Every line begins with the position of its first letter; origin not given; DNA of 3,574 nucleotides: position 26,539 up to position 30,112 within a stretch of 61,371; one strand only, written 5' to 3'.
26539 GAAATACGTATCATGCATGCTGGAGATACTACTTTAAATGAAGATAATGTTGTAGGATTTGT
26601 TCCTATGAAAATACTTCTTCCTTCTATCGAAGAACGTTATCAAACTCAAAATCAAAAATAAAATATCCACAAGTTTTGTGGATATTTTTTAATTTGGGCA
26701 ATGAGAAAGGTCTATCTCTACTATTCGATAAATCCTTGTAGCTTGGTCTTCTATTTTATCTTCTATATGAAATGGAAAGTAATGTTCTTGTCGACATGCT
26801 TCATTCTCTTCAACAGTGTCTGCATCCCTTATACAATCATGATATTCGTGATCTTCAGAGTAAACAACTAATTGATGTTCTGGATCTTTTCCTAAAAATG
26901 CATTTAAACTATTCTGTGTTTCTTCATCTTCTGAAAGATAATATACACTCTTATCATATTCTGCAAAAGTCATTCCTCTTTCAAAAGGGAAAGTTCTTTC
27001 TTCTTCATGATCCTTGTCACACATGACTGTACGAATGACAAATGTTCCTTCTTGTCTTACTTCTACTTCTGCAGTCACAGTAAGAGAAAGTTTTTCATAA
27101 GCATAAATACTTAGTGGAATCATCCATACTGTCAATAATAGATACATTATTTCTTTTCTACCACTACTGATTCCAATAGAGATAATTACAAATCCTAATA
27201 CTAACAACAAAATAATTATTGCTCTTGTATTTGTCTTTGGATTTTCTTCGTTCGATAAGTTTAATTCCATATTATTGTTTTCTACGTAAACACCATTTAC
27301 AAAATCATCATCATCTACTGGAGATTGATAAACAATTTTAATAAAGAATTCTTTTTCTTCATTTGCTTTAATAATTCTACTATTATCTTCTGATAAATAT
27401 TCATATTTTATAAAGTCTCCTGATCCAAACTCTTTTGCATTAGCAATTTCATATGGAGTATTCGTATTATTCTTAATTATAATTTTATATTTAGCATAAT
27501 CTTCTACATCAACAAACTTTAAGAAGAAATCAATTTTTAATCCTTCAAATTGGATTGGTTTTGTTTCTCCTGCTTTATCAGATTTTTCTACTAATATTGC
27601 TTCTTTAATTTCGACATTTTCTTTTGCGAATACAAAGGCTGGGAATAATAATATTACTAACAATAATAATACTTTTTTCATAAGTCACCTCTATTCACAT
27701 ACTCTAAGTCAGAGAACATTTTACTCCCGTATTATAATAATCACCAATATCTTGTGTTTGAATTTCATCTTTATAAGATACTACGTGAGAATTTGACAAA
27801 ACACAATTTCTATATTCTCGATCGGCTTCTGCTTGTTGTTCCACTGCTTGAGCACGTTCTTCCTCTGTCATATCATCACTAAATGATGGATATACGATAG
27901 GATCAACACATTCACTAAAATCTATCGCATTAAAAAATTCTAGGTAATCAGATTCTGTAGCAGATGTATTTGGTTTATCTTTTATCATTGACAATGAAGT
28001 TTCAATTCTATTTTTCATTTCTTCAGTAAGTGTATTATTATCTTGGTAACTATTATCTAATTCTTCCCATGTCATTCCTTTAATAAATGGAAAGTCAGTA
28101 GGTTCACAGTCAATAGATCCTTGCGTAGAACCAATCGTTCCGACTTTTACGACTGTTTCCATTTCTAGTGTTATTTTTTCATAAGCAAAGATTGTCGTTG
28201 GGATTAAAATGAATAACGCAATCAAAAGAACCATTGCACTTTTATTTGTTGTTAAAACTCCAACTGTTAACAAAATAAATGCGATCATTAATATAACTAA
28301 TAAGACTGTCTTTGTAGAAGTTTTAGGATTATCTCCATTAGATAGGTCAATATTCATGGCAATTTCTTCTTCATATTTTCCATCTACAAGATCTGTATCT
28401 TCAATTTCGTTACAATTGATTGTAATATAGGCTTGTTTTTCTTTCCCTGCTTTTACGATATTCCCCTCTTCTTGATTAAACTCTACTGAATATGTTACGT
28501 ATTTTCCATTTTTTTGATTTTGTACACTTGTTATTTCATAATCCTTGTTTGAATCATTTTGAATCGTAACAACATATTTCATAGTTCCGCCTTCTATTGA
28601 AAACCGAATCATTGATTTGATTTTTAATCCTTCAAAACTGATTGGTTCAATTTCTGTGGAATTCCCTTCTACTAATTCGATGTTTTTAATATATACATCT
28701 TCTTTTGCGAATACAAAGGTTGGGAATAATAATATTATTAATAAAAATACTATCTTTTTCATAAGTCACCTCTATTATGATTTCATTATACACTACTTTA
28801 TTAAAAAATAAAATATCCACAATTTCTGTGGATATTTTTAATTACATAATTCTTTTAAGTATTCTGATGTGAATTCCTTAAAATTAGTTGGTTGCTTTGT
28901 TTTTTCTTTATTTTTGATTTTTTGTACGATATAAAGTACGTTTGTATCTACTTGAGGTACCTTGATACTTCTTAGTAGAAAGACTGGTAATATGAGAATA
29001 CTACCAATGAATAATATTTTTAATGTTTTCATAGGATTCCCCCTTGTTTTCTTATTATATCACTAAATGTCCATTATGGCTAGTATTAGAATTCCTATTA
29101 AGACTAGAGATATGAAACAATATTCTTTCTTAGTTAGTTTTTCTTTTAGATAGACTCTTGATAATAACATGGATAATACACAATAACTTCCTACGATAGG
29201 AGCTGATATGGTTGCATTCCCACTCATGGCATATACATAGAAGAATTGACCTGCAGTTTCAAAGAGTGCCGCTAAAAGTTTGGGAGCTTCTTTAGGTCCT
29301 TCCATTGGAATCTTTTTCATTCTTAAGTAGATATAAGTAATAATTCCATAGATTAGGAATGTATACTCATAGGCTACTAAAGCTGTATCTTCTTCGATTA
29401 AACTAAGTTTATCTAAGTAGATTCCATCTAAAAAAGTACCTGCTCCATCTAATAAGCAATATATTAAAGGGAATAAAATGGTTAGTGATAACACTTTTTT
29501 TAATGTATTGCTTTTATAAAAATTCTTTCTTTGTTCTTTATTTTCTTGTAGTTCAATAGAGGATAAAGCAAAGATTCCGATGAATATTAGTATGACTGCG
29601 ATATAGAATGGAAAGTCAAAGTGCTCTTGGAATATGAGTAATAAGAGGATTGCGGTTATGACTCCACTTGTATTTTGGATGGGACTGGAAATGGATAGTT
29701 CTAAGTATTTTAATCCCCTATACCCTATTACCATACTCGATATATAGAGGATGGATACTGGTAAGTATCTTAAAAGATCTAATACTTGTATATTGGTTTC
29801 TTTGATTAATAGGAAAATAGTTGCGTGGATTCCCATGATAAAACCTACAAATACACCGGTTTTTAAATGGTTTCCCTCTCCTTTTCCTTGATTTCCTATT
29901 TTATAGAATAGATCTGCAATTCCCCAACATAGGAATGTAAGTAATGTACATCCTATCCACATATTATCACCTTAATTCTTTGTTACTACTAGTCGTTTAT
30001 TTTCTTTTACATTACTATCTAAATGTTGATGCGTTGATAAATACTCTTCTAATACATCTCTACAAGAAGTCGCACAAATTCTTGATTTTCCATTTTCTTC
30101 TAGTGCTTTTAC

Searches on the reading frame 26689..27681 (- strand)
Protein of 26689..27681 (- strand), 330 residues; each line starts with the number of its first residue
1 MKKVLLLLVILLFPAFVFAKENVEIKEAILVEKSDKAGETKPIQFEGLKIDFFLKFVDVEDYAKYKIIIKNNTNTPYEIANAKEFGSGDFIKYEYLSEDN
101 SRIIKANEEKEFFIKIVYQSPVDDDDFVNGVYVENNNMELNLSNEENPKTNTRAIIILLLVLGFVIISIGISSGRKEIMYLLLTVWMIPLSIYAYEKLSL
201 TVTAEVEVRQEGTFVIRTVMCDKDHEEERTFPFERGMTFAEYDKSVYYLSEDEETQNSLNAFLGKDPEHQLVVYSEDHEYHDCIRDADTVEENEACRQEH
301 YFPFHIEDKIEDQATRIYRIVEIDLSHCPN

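Call 69: search_protein_families(library=pfam, proteins=[window:26689-27681:-], max_evalue=0.01)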
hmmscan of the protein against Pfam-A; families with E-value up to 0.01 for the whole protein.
window:26689-27681:- (330 aa): 0 families

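Call 70: find_homologous_proteins(query=window:26689-27681:-, max_evalue=0.001)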
Query window:26689-27681:- (330 aa): 17 proteins with E <= 0.001 among 4504 candidates.
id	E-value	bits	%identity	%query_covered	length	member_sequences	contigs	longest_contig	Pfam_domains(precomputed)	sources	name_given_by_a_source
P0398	1.8e-199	680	93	100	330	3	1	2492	-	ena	-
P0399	1.9e-43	167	38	78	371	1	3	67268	-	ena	-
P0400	3.9e-43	166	35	87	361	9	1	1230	-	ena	-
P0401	6.4e-42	162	38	74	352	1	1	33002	-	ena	-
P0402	5.2e-40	156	45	66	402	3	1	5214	-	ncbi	-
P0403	2.1e-37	147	37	84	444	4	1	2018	PF14890.12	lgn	-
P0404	2.2e-37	147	39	71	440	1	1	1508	PF14890.12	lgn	-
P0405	2.9e-37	147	39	86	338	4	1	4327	-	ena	-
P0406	6.0e-36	142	39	59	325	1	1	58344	-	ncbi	-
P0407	6.8e-35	139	37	77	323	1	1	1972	-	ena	-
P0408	9.6e-29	119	36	59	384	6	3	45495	-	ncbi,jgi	jgi:hypothetical protein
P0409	2.5e-24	104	35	59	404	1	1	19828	-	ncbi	-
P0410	2.0e-23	101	35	61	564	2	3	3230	-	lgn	-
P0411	4.2e-22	97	33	64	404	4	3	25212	-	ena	-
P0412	1.0e-17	83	32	63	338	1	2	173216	-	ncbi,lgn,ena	-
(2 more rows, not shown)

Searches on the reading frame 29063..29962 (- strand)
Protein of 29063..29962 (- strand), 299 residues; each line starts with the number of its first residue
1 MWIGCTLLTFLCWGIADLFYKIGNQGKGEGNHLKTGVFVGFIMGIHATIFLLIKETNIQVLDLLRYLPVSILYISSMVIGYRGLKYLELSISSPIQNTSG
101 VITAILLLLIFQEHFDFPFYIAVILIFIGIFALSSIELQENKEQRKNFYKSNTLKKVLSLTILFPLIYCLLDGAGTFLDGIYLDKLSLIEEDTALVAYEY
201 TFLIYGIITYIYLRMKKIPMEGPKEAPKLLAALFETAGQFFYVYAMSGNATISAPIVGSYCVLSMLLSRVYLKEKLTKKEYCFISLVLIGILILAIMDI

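Call 69: search_protein_families(library=pfam, proteins=[window:29063-29962:-], max_evalue=0.01)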
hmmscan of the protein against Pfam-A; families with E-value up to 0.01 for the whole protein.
window:29063-29962:- (299 aa): 7 families
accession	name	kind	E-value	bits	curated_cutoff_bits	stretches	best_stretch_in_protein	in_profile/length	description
PF00892.27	EamA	-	1.1e-22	81.2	28.2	2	2-134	3-134/135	EamA-like transporter family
PF06800.18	Sugar_transport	-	1.9e-07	31.2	26.3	1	7-296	4-275/280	Sugar transport protein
PF10639.15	TMEM234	-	0.0001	22.8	30.1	0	8-131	3-110/113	Putative transmembrane family 234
PF08449.17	UAA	-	0.0003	20.5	26.2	1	56-293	60-306/311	UAA transporter family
PF16913.11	PUNUT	-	0.0011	18.7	30.6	1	64-172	75-183/321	Purine nucleobase transmembrane transport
PF03151.22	TPT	-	0.0025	17.7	30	0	214-297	53-138/291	Triose-phosphate Transporter family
PF07331.16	TctB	-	0.0085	16.7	29.1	1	109-178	9-93/137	Tripartite tricarboxylate transporter TctB family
